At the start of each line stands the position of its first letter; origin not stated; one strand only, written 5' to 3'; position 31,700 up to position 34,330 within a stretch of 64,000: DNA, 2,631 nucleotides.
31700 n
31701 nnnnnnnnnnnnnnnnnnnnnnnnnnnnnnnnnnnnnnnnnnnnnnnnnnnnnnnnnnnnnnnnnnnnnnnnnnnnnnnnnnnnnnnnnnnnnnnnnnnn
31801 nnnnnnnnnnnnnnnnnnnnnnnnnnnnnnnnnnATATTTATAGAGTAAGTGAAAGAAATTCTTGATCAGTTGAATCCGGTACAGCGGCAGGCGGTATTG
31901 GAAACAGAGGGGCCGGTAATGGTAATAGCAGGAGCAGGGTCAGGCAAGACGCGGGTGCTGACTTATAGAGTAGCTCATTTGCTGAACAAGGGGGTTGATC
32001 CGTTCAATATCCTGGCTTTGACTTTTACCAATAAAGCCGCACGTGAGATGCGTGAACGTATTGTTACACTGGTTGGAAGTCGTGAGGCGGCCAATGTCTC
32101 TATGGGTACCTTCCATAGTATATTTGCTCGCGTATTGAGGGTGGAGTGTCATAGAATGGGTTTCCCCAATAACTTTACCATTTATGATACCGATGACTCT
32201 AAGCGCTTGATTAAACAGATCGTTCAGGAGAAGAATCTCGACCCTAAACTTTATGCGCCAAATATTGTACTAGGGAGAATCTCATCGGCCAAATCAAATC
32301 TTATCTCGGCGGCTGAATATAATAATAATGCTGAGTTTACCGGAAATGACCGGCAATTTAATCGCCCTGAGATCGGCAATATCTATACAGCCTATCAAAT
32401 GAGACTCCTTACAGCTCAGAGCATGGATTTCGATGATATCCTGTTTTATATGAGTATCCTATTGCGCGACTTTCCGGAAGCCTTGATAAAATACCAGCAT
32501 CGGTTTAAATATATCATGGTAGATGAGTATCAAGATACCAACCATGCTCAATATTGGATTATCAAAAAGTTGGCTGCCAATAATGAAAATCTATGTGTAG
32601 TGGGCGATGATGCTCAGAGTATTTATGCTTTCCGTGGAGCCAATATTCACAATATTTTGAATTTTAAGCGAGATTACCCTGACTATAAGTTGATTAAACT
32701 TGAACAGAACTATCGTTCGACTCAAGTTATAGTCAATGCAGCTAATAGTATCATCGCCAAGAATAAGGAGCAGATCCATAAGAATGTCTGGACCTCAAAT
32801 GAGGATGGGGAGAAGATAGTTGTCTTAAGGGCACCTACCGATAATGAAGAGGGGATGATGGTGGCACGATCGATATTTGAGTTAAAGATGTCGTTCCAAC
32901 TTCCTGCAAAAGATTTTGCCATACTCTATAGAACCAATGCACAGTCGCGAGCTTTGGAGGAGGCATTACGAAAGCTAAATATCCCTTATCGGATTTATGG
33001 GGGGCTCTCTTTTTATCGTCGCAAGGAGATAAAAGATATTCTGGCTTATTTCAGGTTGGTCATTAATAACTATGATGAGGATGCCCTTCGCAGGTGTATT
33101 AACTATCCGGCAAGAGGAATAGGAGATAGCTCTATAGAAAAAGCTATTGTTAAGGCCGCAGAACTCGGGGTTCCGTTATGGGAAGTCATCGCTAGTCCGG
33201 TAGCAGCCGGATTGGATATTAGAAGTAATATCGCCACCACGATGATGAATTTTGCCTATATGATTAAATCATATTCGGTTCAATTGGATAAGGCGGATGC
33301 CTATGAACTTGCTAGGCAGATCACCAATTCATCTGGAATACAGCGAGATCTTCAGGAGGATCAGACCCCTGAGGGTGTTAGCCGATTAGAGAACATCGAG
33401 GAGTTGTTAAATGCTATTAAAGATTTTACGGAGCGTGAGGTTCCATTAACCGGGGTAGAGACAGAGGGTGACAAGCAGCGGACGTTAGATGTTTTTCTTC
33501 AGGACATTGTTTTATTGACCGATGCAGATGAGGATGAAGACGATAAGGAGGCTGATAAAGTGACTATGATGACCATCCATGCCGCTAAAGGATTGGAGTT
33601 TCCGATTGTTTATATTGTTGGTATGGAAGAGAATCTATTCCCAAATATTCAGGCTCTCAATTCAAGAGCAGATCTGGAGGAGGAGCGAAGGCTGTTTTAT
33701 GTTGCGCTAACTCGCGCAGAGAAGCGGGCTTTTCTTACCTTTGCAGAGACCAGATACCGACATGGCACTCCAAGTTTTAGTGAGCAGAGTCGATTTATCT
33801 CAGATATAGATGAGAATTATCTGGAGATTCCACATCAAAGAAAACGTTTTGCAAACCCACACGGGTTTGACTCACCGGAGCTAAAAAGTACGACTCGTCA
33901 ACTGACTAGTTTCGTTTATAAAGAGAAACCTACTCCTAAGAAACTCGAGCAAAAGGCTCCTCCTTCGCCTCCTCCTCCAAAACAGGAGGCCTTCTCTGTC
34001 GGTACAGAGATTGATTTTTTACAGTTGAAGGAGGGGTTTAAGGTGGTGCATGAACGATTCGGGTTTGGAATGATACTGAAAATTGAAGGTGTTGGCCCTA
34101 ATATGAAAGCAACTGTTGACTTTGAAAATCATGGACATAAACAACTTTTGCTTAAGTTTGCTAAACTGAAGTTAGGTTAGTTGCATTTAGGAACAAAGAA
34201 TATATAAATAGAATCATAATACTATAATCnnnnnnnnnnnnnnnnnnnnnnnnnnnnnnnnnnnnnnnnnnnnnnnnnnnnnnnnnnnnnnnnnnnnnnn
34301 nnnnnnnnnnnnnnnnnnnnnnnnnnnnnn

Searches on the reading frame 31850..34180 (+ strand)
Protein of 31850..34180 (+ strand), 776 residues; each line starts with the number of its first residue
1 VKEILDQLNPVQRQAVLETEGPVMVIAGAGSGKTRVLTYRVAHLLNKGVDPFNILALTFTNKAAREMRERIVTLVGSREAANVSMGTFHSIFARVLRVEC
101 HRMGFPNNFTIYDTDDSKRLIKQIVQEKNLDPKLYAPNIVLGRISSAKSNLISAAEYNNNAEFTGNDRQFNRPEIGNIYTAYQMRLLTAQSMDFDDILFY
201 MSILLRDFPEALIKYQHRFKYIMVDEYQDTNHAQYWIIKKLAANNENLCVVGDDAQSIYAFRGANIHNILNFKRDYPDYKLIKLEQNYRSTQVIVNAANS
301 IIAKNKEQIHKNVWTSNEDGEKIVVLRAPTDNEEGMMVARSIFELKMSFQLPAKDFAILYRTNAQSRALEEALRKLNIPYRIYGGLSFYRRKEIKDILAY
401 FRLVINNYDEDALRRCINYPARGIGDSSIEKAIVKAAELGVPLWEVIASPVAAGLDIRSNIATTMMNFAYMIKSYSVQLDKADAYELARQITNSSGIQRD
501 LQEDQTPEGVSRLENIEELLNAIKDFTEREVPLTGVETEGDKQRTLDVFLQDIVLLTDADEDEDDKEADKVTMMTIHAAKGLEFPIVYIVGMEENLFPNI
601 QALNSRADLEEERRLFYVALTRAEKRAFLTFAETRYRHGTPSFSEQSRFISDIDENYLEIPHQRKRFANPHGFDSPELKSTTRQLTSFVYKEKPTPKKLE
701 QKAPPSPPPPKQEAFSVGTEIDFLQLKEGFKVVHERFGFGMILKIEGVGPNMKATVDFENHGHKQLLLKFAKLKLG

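Call 10: search_protein_families(library=pfam, proteins=[window:31850-34180:+])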
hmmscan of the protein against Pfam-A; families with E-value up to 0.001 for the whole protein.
window:31850-34180:+ (776 aa): 7 families
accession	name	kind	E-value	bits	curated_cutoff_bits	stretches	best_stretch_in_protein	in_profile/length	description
PF00580.27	UvrD-helicase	-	6.1e-88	295.4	23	1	8-277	1-271/271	UvrD/REP helicase N-terminal domain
PF13361.12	UvrD_C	-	7.4e-78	262.8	25.6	1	282-633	1-349/350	UvrD-like helicase C-terminal domain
PF13245.12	AAA_19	-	2.4e-23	83.2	25.1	1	12-262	1-134/134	AAA domain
PF13538.12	UvrD_C_2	-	1.8e-10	41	27.4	1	571-629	2-51/52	UvrD-like helicase C-terminal domain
PF01443.25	Viral_helicase1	-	8e-09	36.1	21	1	552-626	161-223/228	Viral superfamily 1 RNA helicase core domain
PF21196.3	PcrA_UvrD_tudor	-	5.9e-08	32.9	23.9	1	729-771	2-44/48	PcrA/UvrD tudor domain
PF13604.12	AAA_30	-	2.9e-07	30.8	27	1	7-71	1-66/191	AAA domain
